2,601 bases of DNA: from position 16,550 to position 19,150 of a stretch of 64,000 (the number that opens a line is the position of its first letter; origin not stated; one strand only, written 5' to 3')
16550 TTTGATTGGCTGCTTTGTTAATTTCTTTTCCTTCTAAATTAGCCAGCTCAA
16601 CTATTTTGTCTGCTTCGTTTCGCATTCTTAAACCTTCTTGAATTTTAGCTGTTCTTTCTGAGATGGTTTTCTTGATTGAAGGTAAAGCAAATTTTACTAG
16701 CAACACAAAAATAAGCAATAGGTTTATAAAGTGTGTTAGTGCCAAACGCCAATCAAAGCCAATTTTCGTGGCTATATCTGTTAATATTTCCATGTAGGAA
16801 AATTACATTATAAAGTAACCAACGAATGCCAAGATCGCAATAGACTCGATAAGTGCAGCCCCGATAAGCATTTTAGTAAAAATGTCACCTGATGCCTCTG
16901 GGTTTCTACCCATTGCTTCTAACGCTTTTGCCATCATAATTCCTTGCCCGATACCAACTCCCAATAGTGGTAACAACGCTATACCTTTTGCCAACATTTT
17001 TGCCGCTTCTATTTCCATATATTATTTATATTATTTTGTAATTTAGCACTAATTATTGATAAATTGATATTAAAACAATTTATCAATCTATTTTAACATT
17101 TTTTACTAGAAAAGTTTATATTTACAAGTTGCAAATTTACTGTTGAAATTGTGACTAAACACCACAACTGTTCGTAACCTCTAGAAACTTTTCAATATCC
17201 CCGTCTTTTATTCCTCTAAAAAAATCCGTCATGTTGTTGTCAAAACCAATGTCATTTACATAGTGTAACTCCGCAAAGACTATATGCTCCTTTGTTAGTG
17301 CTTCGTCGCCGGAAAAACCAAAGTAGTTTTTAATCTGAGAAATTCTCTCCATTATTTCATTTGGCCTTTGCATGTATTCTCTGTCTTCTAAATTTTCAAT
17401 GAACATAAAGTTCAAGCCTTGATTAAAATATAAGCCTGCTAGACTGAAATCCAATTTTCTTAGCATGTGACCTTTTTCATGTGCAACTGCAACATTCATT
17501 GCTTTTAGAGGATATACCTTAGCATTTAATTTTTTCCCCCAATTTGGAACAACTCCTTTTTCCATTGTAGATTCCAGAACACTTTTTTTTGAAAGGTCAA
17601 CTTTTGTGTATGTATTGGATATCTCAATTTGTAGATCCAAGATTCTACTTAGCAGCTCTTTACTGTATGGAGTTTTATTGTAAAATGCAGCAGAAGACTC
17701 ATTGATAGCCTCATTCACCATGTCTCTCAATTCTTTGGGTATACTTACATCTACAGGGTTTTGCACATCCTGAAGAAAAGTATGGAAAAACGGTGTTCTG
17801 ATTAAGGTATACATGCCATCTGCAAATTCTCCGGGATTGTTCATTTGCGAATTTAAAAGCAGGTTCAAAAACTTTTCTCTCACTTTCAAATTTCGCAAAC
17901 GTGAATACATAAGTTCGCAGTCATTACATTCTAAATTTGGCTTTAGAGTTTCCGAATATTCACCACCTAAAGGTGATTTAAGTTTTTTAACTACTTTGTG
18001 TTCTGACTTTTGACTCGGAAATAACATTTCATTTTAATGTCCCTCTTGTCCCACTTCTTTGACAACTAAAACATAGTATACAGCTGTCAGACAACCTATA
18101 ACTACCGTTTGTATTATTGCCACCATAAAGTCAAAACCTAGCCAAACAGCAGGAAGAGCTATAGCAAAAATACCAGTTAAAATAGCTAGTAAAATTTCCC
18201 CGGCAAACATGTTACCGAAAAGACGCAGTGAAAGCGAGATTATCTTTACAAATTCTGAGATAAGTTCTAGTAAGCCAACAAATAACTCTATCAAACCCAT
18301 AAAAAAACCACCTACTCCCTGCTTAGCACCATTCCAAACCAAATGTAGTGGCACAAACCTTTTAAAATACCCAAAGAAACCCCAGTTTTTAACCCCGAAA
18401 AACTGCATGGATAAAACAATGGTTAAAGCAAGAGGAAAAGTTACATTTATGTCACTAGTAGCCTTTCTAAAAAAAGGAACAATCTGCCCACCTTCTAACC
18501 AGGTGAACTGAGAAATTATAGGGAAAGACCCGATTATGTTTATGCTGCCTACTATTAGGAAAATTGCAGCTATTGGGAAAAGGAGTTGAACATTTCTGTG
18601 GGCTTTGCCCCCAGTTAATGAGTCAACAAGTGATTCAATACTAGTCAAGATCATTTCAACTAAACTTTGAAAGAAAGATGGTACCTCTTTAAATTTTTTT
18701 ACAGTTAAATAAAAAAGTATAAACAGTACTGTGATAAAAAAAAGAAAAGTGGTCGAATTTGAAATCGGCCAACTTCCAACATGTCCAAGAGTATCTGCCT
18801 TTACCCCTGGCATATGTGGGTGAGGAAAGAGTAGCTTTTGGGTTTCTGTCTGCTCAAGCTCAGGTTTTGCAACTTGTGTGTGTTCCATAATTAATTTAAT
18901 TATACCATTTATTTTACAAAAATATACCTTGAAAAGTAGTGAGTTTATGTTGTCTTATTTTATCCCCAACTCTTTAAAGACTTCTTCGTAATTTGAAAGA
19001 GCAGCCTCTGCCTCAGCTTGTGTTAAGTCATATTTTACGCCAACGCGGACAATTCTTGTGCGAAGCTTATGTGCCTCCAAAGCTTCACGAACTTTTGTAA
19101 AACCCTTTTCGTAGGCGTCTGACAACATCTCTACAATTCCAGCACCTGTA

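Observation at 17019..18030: HExxH-motif protein and palindromic operator inserted between atpB and atpE of the F-ATPase operon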

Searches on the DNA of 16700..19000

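Call 61: search_rna_families(source=window, start=16700, end=19000, threshold=evalue, max_evalue=1)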
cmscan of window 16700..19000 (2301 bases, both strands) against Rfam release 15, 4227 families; matches with E-value up to 1: 1.
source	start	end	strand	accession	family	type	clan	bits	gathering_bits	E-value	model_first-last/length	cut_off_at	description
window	18745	18822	-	RF02784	SorX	Gene; sRNA;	-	21.6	46.6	0.036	1-73/73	no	Singlet oxygen resistance RNA X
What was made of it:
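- Tried and rejected: The region gave only a sub-threshold SorX hit inside atpB (call 61).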

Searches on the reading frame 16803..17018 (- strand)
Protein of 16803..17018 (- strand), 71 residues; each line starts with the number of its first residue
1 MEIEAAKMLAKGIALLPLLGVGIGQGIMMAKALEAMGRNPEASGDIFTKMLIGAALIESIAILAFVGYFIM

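Call 3: search_protein_families(library=pfam, proteins=[window:16803-17018:-], max_evalue=1)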
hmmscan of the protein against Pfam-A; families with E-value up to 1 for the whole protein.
window:16803-17018:- (71 aa): 1 family
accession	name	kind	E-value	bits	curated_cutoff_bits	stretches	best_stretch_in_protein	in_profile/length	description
PF00137.26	ATP-synt_C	-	1.5e-15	57.6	24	1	11-71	3-60/60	ATP synthase subunit C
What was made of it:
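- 16803..17018 (-): atpE (F-ATPase subunit c), the gene downstream of the insert. Pfam ATP-synt_C E=1.5e-15 (call 3).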
